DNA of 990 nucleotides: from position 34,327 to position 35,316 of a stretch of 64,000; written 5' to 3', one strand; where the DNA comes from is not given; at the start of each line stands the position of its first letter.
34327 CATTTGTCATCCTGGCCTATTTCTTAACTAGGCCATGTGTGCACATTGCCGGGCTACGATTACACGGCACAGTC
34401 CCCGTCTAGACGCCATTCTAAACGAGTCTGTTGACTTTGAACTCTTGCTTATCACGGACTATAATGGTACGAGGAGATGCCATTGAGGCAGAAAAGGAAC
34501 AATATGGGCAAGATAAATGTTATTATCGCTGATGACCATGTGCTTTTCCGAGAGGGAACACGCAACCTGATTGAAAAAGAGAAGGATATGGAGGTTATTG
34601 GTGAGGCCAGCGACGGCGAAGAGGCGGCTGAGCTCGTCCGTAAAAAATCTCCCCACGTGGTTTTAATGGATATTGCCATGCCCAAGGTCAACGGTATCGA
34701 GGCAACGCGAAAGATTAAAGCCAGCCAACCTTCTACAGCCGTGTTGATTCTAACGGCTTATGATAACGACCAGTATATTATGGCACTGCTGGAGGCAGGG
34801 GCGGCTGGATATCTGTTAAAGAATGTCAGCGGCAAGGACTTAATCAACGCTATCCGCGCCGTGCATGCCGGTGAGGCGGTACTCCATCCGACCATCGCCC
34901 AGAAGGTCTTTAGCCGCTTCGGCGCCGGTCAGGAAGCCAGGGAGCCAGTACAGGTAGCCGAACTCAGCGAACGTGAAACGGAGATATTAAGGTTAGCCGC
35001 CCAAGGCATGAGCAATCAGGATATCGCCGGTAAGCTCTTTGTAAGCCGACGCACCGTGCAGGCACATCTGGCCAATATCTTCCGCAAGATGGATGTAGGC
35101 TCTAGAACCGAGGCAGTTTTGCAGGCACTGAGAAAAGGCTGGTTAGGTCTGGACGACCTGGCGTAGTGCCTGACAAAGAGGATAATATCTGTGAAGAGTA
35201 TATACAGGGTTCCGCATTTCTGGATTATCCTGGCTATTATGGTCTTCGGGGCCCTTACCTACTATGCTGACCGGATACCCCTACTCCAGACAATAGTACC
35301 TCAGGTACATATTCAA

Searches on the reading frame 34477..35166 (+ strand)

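Call 36: search_protein_families(library=pfam, proteins=[window:34477-35166:+], max_evalue=0.00001)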
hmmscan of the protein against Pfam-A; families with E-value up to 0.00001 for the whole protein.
window:34477-35166:+ (229 aa): 4 families
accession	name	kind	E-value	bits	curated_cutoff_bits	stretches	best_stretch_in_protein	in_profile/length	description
PF00072.30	Response_reg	-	2.6e-31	108.5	30.2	1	15-127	1-111/111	Response regulator receiver domain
PF00196.25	GerE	-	1.7e-21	76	23.5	1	162-215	2-55/57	Bacterial regulatory proteins, luxR family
PF13384.12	HTH_23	-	1.2e-06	28.6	24.6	1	169-196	9-36/50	Homeodomain-like domain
PF08281.18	Sigma70_r4_2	-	1.3e-06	28.4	25.7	1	160-205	8-54/54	Sigma-70, region 4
